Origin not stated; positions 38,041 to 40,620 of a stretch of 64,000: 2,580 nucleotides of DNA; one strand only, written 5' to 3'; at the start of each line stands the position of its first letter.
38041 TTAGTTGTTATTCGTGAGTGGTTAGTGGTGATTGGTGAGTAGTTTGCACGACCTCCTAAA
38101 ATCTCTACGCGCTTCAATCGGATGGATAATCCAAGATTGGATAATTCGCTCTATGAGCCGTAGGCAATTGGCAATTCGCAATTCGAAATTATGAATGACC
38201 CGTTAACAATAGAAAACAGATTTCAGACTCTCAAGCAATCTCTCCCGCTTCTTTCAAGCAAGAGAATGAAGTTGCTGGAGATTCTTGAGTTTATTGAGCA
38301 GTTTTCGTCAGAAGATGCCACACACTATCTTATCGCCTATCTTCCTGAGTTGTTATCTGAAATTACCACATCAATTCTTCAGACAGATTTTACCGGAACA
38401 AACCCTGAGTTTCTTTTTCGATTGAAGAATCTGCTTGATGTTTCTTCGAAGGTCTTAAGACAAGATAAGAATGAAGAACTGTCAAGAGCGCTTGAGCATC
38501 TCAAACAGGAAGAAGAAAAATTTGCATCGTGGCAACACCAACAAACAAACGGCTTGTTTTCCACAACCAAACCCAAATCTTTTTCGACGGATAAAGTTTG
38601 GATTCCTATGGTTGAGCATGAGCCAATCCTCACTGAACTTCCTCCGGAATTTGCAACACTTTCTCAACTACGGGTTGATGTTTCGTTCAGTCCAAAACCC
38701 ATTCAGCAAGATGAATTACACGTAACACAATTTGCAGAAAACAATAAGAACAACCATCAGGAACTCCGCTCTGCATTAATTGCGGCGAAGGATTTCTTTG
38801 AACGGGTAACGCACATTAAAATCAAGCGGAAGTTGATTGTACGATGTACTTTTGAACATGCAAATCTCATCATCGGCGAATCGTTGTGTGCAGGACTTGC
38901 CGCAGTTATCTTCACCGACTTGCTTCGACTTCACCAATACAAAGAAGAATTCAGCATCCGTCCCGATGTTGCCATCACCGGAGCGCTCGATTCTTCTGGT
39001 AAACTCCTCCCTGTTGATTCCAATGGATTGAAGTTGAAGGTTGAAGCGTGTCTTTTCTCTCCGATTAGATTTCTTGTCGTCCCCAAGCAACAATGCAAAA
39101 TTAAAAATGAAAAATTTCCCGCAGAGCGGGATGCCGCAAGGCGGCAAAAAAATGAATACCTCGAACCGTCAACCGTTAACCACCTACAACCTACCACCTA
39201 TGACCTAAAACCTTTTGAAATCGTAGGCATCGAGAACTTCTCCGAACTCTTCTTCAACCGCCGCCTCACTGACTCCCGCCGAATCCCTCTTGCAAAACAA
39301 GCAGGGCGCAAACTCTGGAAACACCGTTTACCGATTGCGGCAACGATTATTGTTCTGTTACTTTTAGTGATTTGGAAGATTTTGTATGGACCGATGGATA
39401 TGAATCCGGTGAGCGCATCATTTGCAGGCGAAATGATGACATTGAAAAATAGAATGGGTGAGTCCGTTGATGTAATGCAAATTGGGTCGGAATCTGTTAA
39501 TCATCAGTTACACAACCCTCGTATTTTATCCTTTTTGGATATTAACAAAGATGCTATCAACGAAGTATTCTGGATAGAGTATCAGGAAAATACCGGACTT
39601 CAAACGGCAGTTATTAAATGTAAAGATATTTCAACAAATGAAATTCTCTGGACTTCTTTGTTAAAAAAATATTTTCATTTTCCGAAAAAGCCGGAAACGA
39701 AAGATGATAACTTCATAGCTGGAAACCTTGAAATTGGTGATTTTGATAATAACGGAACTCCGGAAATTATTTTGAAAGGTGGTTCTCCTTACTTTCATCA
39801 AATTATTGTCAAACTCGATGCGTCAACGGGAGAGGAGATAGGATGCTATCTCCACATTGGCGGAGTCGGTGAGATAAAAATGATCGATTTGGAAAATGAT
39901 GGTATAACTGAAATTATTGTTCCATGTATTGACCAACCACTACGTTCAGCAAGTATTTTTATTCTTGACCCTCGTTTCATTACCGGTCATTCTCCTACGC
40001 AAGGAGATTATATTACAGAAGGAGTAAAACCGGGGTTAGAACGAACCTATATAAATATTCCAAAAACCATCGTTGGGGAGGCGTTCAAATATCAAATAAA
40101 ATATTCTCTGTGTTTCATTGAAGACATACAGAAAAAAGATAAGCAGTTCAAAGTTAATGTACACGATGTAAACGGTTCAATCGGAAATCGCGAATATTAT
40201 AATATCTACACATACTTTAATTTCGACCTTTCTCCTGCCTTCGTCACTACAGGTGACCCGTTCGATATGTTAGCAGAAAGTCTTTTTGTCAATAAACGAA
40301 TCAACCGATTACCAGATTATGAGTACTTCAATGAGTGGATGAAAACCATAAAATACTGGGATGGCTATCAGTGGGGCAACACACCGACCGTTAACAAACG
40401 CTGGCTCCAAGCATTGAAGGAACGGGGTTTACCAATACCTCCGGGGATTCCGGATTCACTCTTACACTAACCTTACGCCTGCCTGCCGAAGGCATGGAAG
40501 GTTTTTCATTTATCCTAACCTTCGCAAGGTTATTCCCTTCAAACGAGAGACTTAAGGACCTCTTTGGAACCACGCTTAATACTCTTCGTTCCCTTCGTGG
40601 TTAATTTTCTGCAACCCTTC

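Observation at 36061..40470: Sigma-like protein, ZAS-motif anti-sigma-like protein and a membrane protein joining an ATPase-less Lon (S16)-like domain to an FG-GAP-like sensor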

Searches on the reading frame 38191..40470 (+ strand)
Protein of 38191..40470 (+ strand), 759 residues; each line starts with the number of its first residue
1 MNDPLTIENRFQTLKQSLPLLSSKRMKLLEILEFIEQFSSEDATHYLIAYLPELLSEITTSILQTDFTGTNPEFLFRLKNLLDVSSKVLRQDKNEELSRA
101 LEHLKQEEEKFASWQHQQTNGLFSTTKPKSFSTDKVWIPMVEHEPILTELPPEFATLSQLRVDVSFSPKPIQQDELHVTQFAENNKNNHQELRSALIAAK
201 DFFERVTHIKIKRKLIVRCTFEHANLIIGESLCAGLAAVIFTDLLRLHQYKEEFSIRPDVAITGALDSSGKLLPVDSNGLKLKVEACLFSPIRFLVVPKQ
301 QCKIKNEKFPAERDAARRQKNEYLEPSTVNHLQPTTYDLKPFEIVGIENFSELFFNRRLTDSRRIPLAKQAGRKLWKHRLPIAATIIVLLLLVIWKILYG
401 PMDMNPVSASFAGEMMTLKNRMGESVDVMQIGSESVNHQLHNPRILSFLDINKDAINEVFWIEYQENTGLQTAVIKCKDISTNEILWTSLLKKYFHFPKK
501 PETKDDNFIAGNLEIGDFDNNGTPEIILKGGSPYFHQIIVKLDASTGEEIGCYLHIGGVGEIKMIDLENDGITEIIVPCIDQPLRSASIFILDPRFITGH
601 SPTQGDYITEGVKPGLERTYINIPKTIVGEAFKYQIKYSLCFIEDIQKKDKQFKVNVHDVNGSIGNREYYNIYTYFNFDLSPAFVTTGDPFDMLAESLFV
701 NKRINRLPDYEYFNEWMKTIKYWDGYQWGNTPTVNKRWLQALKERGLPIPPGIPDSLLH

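Call 3: search_protein_families(library=pfam, proteins=[window:38191-40470:+], max_evalue=1)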
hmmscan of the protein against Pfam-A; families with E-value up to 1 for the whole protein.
window:38191-40470:+ (759 aa): 2 families
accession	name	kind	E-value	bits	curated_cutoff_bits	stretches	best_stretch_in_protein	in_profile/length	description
PF13517.12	FG-GAP_3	-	0.00083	20.4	26.9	1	450-527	1-60/61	FG-GAP-like repeat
PF05362.19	Lon_C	-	0.001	19.1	21.1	1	254-302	127-173/205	Lon protease (S16) C-terminal proteolytic domain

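Call 4: search_protein_families(library=ncbifam, proteins=[window:38191-40470:+], max_evalue=1)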
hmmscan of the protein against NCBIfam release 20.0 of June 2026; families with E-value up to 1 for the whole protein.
window:38191-40470:+ (759 aa): 2 families
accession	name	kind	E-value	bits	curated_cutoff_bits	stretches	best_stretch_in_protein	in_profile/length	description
TIGR00764.1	lon_rel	equivalog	0.0033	16.1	516.6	1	252-301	516-563/608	ATP-dependent protease LonB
TIGR00763.1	lon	equivalog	0.071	11.5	608.05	1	254-302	719-765/795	endopeptidase La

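Call 5: search_protein_families(library=padloc, proteins=[window:38191-40470:+], max_evalue=1)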
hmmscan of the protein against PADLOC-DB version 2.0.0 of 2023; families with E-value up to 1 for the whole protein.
window:38191-40470:+ (759 aa): 0 families

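Call 6: find_homologous_proteins(query=window:38191-40470:+)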
Query window:38191-40470:+ (759 aa): 12 proteins with E <= 0.001 among 8000 candidates.
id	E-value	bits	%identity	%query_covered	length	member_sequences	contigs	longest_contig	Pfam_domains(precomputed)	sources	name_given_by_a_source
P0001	0.0e+0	1748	100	100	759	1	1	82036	-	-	-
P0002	0.0e+0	1196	72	97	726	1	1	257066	-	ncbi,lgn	-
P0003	2.0e-259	881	55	100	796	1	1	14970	-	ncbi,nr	ncbi:MAG: hypothetical protein HYZ34_08455 [Ignavibacteriae bacterium]|nr:hypothetical protein [Igna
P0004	2.6e-172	593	41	98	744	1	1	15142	PF13517.13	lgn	-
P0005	1.6e-169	584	40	99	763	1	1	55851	-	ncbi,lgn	-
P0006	2.3e-163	563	40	98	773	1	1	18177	PF13517.13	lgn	-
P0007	9.7e-162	558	39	98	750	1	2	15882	PF13517.13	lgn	-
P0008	9.7e-160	551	39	98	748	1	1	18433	-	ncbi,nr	ncbi:MAG: VCBS repeat-containing protein [Bacteroidota bacterium]|nr:VCBS repeat-containing protein 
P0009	3.6e-152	526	39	92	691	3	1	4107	PF13517.13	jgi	jgi:hypothetical protein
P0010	4.4e-152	526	39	94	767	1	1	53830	PF13517.13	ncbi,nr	ncbi:MAG: hypothetical protein Q8K98_06040 [Bacteroidota bacterium]|nr:hypothetical protein [Bactero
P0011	2.0e-148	514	36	98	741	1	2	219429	PF13517.13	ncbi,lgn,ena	-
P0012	6.7e-141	489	41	81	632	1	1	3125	PF01839.30,PF13517.13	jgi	jgi:hypothetical protein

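Call 7: search_solved_structures(query=window:38191-40470:+, max_evalue=10, show_alignments=3)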
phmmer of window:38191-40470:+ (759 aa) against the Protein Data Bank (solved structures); distinct sequences matched with E-value up to 10: 8.
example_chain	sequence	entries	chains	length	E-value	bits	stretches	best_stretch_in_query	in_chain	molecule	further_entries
3k1j_A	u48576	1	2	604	0.12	13.7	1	252-303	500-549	ATP-dependent protease Lon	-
1z0b_A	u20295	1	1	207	0.37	12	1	254-301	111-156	Putative protease La homolog type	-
1z0c_A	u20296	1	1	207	0.41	11.9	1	254-301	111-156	Putative protease La homolog type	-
1z0e_A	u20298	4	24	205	0.42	11.8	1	255-301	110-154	Putative protease La homolog type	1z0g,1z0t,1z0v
1z0w_A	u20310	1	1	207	0.42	11.8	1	255-301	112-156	Putative protease La homolog type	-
1xhk_A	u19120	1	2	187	0.91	10.7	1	225-299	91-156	Putative protease La homolog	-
9e2t_A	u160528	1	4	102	1.6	9.9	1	40-110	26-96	21h10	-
8gxd_A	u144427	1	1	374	2.4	9.3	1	652-699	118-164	Glu/Leu/Phe/Val dehydrogenase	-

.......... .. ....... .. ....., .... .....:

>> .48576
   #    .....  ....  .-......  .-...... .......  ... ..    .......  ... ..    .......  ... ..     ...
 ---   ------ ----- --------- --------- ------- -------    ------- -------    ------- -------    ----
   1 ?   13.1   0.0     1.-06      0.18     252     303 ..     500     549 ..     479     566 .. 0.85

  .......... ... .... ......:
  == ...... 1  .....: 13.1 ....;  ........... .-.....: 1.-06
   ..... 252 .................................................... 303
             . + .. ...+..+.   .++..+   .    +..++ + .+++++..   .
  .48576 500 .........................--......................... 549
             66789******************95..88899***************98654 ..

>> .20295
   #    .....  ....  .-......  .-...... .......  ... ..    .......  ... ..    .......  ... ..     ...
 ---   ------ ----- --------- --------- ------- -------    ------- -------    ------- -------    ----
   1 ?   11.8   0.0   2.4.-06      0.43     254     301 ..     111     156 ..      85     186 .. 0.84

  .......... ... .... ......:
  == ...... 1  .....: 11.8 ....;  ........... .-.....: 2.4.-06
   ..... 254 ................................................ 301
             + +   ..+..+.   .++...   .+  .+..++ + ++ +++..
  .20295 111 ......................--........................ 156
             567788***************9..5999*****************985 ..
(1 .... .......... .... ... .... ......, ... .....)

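Call 9: search_solved_structures(query=A1, max_evalue=1, show_alignments=3)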
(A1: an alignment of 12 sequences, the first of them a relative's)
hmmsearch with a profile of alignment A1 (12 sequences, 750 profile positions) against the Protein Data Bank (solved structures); distinct sequences matched with E-value up to 1: 10.
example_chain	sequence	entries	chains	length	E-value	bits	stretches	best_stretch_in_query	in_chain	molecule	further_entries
2zuy_A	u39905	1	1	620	0.0072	17.6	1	478-580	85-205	YesX protein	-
2z8r_A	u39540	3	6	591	0.012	16.8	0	498-579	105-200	YesW protein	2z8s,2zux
4cag_A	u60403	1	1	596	0.017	16.3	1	497-579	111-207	POLYSACCHARIDE LYASE FAMILY 11 PROTEIN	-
3k1j_A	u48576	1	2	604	0.027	15.6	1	253-318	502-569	ATP-dependent protease Lon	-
1z0e_A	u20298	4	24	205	0.092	13.9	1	255-301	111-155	Putative protease La homolog type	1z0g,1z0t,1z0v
1z0w_A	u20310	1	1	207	0.094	13.9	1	255-301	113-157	Putative protease La homolog type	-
1z0c_A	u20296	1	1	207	0.099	13.8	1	255-301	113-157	Putative protease La homolog type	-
1z0b_A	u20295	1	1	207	0.1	13.8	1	255-301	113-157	Putative protease La homolog type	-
1xhk_A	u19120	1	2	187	0.23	12.5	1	186-298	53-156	Putative protease La homolog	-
1rr9_A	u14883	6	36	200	0.91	10.6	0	255-302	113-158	ATP-dependent protease La | Lon protease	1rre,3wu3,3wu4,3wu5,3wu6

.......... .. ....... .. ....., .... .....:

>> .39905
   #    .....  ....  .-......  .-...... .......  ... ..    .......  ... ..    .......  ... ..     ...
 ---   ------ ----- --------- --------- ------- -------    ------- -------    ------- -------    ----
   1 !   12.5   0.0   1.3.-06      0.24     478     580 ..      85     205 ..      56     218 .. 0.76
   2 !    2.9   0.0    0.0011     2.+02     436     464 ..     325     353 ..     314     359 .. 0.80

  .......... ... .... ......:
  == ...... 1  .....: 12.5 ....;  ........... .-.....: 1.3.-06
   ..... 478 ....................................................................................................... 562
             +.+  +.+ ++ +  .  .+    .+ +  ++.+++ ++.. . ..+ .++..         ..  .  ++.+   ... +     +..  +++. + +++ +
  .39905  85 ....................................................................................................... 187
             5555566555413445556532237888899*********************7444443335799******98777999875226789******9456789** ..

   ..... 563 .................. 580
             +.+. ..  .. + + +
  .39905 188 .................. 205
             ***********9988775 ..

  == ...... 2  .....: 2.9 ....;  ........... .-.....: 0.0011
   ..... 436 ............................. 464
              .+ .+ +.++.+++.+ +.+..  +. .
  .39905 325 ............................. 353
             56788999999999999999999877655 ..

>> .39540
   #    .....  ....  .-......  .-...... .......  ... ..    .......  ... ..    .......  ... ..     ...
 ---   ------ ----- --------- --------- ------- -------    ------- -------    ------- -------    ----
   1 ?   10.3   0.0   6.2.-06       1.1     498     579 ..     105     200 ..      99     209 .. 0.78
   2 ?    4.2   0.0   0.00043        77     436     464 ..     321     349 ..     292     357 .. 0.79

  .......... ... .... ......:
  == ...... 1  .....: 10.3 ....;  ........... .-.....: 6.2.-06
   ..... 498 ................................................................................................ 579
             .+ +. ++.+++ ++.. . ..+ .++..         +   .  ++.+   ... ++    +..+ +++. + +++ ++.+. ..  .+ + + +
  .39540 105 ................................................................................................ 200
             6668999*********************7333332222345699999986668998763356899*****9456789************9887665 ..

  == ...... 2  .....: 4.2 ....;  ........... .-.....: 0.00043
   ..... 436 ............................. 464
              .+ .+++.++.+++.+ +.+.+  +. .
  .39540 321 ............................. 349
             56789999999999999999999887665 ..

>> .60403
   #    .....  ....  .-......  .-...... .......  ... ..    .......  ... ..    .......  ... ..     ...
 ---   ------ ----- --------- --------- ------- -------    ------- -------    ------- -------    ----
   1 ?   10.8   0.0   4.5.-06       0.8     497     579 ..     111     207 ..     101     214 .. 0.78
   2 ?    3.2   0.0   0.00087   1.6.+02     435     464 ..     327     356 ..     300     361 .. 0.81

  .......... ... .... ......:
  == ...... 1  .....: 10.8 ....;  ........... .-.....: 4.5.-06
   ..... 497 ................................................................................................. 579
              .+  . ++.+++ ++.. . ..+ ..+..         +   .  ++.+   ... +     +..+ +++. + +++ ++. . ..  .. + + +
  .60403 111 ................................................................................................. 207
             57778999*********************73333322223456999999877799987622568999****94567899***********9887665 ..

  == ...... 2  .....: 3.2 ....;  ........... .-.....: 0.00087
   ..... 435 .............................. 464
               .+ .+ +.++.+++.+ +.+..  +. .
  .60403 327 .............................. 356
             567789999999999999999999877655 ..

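Call 17: find_encoding_contigs(protein=P0011, flank=8000, max_places=2)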
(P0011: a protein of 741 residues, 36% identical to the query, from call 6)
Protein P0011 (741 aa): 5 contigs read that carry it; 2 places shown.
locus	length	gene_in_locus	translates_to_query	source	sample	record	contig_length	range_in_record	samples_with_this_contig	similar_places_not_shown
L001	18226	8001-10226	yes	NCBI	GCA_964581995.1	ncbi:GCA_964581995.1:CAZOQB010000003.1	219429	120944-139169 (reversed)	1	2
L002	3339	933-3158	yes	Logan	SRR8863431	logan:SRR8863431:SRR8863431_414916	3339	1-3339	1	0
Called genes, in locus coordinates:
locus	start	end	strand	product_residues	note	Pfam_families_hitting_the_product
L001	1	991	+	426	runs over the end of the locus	PF00890:FAD_binding_2, PF01134:GIDA (weak), PF01266:DAO (faint), PF03486:HI0933_like, PF07992:Pyr_redox_2, PF12831:FAD_oxidored, PF13450:NAD_binding_8 (weak), PF22780:HI0933_like_1st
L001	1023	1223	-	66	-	PF00313:CSD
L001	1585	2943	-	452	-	PF00675:Peptidase_M16, PF05193:Peptidase_M16_C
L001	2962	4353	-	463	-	PF00675:Peptidase_M16, PF05193:Peptidase_M16_C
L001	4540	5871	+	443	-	PF03951:Gln-synt_N, PF00120:Gln-synt_C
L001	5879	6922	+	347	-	-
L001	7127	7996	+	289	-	-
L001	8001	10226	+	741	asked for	PF13517:FG-GAP_3 (faint)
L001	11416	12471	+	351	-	PF01075:Glyco_transf_9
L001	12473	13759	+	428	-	PF04413:Glycos_transf_N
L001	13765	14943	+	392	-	PF01969:Ni_insertion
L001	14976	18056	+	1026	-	PF05547:Peptidase_M6, PF01839:FG-GAP (faint), PF13517:FG-GAP_3, PF07593:UnbV_ASPIC, PF18962:Por_Secre_tail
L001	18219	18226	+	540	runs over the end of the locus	PF02265:S1-P1_nuclease (weak), PF22073:Cep192_D4 (weak), PF22544:HYDIN_VesB_CFA65-like_Ig, PF15780:ASH (weak)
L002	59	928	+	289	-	-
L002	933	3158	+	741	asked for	PF13517:FG-GAP_3 (faint)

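Call 18: find_encoding_contigs(protein=P0005, flank=8000, max_places=2)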
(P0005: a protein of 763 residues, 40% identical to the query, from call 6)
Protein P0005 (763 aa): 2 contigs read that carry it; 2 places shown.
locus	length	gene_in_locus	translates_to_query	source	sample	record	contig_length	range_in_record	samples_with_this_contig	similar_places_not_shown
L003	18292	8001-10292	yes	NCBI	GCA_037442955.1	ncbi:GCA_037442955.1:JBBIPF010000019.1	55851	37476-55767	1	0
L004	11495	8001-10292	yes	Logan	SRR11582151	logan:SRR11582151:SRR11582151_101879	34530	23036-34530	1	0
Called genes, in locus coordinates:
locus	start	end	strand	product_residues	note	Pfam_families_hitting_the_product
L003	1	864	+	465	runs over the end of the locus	PF10396:TrmE_N, PF12631:MnmE_helical, PF00025:Arf (weak), PF00009:GTP_EFTU (faint), PF00350:Dynamin_N (faint), PF01926:MMR_HSR1, PF02421:FeoB_N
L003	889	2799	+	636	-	PF01134:GIDA, PF07992:Pyr_redox_2 (weak), PF12831:FAD_oxidored (weak), PF21680:GIDA_C_1st, PF13932:SAM_GIDA_C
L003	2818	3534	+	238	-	PF02527:GidB, PF13847:Methyltransf_31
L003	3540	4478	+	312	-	PF13580:SIS_2, PF22198:GKRP_SIS_2, PF22645:GKRP_SIS_N, PF19026:UBA_HYPK (faint)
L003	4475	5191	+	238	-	PF09365:DUF2461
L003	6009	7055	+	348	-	-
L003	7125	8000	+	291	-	-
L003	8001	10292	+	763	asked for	-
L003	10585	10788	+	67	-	PF15919:HicB_lk_antitox, PF21748:UPF0150 (weak)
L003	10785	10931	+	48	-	PF07927:HicA_toxin (weak)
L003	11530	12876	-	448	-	PF13173:AAA_14, PF13635:DUF4143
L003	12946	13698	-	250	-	-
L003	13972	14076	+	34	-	-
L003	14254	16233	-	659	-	PF00005:ABC_tran, PF02463:SMC_N (faint), PF13555:AAA_29 (faint), PF13238:AAA_18 (faint), PF13304:AAA_21 (faint), PF12848:ABC_tran_Xtn, PF00005:ABC_tran, PF16326:ABC_tran_CTD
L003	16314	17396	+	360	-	PF01926:MMR_HSR1 (weak), PF06071:YchF-GTPase_C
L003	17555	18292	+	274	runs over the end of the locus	?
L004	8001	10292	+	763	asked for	-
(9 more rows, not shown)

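Call 19: find_encoding_contigs(protein=P0010, flank=8000, max_places=2)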
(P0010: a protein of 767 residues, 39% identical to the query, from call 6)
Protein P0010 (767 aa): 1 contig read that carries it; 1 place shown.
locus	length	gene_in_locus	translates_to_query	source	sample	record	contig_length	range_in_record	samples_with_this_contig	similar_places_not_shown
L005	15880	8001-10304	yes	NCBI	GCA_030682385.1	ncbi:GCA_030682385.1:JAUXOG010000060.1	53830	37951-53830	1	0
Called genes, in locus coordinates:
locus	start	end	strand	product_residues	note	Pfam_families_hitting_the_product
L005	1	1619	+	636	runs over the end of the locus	PF01134:GIDA, PF07992:Pyr_redox_2 (weak), PF12831:FAD_oxidored (weak), PF21680:GIDA_C_1st, PF13932:SAM_GIDA_C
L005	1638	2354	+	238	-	PF02527:GidB, PF13847:Methyltransf_31 (weak)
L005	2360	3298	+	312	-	PF13580:SIS_2, PF22198:GKRP_SIS_2 (weak), PF22645:GKRP_SIS_N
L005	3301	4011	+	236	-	PF09365:DUF2461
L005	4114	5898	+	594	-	PF17297:PEPCK_N, PF00821:PEPCK_GTP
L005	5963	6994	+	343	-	-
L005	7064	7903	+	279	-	-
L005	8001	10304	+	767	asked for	PF13517:FG-GAP_3 (faint)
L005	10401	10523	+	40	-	-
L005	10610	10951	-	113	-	PF10387:DUF2442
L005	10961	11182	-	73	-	PF13711:DUF4160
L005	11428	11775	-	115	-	PF22600:MTPAP-like_central (weak), PF01909:NTP_transf_2, PF18765:Polbeta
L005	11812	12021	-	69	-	-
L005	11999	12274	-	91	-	PF04255:DUF433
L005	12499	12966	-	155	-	-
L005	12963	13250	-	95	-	PF18765:Polbeta (weak)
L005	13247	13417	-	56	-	-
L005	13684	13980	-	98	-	PF05016:ParE_toxin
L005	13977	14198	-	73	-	PF09720:Unstab_antitox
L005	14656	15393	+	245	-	-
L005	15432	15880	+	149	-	?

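Call 29: predict_structure(alignment_id=A1)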
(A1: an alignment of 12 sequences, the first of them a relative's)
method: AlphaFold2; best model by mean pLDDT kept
length: 759 residues; sequences in the alignment: 12
mean_pLDDT: 71.5   pTM: 0.48
mean pLDDT of the five models: 71.5, 68.1, 67.4, 67.2, 65.9
residues with pLDDT >= 90: 102; 70-90: 376; 50-70: 170; < 50: 111
segments of 3 or more residues with pLDDT < 50: 116-133, 144-150, 182-188, 225-228, 251-253, 305-340, 362-381, 468-471, 663-667
pLDDT, mean of each block of 10 residues (from residue 1): 72 79 66 75 72 82 69 72 68 67 78 47 30 60 46 65 64 59 48 73 69 70 55 76 67 64 77 71 70 79 49 33 31 33 76 71 40 37 67 73 88 91 89 80 80 90 65 81 89 60 57 85 87 71 90 81 87 89 80 88 56 80 85 77 90 87 54 91 88 88 87 91 88 89 87 72
secondary structure, 60 per line:
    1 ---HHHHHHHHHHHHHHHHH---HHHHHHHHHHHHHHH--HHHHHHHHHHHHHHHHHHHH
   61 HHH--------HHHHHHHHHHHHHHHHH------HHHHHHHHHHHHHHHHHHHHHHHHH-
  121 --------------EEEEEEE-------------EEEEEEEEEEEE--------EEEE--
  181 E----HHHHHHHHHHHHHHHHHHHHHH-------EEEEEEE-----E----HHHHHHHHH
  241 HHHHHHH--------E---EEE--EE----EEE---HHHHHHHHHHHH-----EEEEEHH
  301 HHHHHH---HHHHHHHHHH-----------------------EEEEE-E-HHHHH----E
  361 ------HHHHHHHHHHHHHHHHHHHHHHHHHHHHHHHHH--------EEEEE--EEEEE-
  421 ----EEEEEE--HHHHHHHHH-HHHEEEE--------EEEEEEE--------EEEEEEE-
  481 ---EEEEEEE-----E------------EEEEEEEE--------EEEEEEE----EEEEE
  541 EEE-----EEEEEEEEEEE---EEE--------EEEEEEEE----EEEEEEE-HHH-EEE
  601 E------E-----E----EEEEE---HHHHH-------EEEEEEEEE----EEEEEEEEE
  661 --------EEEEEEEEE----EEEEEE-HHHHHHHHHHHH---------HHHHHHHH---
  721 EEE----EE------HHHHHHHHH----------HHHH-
elements in order (helices of 4 or more, strands of 3 or more residues): H4-20 H24-38 H41-63 H72-88 H95-119 E135-141 E155-166 E175-178 H186-207 E215-221 H232-247 E260-262 E271-273 H277-288 E294-298 H299-306 H310-319 E343-347 H351-355 H367-399 E408-412 E415-419 E425-430 H433-441 E446-449 E458-464 E473-479 E484-490 E509-516 E525-531 E536-543 E549-559 E563-565 E574-581 E586-592 E598-601 E619-623 H627-631 E639-647 E652-660 E669-677 E682-687 H689-700 H710-717 E721-723 H736-744 H755-758
